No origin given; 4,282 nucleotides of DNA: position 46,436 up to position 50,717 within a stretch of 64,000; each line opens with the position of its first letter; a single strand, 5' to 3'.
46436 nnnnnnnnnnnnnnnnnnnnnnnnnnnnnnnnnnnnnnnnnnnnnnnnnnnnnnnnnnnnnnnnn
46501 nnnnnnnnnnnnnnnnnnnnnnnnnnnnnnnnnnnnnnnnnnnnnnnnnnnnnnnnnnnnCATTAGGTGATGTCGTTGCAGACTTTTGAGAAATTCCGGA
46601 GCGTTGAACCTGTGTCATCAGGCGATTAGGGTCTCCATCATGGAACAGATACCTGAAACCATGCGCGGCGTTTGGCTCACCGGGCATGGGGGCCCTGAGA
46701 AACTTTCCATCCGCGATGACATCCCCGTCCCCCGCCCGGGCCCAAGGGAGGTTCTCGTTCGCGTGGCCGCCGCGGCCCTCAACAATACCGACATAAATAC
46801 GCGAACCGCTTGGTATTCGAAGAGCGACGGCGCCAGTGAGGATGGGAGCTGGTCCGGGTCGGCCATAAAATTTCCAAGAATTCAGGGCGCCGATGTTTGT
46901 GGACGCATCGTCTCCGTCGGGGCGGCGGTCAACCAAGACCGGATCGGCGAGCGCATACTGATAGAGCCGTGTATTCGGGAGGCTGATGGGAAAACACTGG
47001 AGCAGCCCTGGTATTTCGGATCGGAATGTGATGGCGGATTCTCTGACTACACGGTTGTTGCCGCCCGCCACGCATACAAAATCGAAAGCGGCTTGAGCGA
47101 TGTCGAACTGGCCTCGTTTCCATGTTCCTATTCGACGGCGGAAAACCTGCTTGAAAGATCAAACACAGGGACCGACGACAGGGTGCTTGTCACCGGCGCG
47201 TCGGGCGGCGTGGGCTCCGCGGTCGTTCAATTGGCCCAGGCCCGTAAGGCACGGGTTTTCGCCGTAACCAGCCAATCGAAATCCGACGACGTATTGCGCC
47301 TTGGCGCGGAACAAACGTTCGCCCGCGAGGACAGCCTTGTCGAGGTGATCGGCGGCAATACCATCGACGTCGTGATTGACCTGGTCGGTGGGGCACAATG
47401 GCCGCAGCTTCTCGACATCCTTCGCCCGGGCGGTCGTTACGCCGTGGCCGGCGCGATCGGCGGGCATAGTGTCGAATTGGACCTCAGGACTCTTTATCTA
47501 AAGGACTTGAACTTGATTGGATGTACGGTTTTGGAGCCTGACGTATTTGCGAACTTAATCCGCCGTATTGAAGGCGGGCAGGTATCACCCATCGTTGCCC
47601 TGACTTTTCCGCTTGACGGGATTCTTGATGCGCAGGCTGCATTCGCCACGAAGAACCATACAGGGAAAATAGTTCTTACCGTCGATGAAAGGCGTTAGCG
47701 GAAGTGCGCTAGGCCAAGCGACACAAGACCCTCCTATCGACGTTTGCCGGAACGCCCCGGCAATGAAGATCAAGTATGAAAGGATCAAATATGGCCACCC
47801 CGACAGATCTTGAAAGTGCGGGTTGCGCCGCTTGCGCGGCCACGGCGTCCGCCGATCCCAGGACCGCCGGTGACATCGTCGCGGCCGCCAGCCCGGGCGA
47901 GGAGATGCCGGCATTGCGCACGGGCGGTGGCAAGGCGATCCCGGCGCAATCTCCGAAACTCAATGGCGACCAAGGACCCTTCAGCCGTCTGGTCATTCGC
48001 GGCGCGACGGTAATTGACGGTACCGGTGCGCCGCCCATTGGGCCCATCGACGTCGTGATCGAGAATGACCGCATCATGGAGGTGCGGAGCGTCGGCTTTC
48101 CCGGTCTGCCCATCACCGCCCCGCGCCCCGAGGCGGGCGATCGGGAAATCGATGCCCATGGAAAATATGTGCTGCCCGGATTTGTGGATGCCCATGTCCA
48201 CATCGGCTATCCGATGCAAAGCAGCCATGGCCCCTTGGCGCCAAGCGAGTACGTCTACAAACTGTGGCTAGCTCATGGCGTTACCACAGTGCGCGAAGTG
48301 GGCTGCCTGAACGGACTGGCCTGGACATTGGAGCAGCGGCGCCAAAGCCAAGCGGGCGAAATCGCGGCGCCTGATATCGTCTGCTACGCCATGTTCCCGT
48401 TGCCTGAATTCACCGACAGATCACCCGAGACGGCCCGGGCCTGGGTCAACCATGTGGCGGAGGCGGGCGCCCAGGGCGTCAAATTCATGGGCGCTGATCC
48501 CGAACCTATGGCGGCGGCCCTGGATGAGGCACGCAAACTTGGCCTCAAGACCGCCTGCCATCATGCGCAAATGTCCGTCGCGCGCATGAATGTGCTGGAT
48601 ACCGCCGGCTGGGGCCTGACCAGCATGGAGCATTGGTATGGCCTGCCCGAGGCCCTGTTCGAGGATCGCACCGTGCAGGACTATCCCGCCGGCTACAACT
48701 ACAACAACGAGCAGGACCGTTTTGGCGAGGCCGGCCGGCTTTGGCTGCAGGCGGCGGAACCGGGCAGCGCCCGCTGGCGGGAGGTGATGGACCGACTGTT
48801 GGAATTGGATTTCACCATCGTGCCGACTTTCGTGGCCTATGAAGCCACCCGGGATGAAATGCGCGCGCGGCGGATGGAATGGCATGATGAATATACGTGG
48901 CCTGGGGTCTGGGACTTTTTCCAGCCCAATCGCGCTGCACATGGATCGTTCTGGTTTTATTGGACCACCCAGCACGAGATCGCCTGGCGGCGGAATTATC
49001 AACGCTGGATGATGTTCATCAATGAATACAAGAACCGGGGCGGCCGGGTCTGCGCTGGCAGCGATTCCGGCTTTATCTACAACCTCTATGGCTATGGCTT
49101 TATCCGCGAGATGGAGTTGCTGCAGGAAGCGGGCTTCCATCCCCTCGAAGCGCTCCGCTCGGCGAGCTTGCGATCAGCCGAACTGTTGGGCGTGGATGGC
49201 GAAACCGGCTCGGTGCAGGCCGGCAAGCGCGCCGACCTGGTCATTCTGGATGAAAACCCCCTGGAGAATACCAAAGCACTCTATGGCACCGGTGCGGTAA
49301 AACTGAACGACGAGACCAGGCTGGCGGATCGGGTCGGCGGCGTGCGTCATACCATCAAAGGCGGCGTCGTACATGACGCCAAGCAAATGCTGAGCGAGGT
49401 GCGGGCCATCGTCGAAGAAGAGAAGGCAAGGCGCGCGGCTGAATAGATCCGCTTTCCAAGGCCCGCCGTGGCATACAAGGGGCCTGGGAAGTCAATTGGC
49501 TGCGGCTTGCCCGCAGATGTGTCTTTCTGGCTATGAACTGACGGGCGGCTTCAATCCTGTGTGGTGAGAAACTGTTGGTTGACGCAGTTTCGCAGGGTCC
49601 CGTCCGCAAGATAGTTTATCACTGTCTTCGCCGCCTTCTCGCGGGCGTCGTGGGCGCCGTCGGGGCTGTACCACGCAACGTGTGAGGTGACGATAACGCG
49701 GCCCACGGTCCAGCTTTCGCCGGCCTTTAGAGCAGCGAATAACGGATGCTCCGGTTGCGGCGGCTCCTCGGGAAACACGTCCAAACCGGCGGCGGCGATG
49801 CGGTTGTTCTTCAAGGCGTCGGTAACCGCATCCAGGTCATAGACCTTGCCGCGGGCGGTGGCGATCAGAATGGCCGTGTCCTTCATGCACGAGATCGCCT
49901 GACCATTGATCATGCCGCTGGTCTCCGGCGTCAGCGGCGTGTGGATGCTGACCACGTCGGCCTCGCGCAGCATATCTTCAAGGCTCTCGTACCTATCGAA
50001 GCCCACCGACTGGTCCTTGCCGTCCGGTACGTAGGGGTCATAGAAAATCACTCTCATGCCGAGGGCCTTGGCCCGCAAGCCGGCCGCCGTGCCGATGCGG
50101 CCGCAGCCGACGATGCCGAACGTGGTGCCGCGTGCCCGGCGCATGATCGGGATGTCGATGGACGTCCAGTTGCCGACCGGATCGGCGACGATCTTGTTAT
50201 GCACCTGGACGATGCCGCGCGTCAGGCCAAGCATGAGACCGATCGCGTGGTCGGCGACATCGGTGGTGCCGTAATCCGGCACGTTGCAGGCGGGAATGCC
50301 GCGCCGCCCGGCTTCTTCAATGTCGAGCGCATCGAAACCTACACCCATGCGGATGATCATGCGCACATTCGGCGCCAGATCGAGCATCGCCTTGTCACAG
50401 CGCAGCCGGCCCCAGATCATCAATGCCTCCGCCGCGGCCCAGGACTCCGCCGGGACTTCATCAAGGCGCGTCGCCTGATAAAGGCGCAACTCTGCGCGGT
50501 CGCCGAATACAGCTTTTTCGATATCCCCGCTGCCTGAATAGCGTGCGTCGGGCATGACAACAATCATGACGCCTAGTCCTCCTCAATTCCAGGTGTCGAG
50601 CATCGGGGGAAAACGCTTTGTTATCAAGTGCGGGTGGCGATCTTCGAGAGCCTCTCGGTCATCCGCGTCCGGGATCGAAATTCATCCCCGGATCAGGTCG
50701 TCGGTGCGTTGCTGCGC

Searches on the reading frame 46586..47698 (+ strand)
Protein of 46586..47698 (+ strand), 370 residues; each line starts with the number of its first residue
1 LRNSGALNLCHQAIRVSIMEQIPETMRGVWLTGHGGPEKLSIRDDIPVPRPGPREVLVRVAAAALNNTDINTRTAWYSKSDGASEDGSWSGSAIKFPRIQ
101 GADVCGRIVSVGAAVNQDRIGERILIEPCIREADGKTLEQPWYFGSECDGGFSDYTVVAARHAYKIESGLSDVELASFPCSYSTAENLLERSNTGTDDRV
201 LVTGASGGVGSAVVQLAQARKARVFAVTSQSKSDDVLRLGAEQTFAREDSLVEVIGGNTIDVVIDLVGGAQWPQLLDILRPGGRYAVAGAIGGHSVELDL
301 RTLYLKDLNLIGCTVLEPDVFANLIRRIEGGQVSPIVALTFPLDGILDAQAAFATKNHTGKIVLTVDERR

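Call 15: search_protein_families(library=pfam, proteins=[window:46586-47698:+])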
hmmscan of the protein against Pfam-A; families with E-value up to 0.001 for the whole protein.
window:46586-47698:+ (370 aa): 5 families
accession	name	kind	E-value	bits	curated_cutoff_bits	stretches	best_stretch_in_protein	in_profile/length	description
PF00107.32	ADH_zinc_N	-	1.8e-21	76.8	31.8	1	208-328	1-127/129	Zinc-binding dehydrogenase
PF08240.17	ADH_N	-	3.7e-16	59.7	23.5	1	52-167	1-103/104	Alcohol dehydrogenase GroES-like domain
PF13602.12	ADH_zinc_N_2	-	4.3e-14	54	27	1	239-364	1-134/134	Zinc-binding dehydrogenase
PF01370.27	Epimerase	-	1.8e-06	28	20.9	1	200-272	1-77/240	NAD dependent epimerase/dehydratase family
PF01113.26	DapB_N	-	0.00068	20.2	25.6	0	199-292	2-100/124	Dihydrodipicolinate reductase, N-terminus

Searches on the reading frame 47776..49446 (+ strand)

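Call 16: search_protein_families(library=pfam, proteins=[window:47776-49446:+])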
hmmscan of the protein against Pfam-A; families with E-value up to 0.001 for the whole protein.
window:47776-49446:+ (556 aa): 2 families
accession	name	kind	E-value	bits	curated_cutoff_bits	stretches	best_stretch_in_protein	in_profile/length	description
PF07969.17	Amidohydro_3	-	1.8e-19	71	29.7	2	415-532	359-470/472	Amidohydrolase family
PF01979.26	Amidohydro_1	-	3.5e-19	69.7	25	2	417-511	237-323/345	Amidohydrolase family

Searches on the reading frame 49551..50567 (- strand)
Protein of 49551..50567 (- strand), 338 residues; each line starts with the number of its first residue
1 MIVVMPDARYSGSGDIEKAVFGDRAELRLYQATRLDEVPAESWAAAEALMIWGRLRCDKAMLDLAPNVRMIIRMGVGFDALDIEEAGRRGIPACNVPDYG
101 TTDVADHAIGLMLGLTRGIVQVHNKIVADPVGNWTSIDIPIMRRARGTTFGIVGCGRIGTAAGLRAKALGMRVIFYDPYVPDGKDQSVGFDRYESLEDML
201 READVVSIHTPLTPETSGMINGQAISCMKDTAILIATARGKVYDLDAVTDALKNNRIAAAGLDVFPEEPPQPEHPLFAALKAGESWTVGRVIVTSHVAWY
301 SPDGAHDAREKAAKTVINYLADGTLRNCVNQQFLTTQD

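Call 16: search_protein_families(library=pfam, proteins=[window:49551-50567:-])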
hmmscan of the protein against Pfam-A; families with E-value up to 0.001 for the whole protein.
window:49551-50567:- (338 aa): 2 families
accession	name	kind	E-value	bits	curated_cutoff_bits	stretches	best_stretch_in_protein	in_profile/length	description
PF02826.25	2-Hacid_dh_C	-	3.2e-51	173.7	25.1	1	109-298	1-178/178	D-isomer specific 2-hydroxyacid dehydrogenase, NAD binding domain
PF00389.36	2-Hacid_dh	-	7.9e-23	81.1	24.6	1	19-330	13-134/134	D-isomer specific 2-hydroxyacid dehydrogenase, catalytic domain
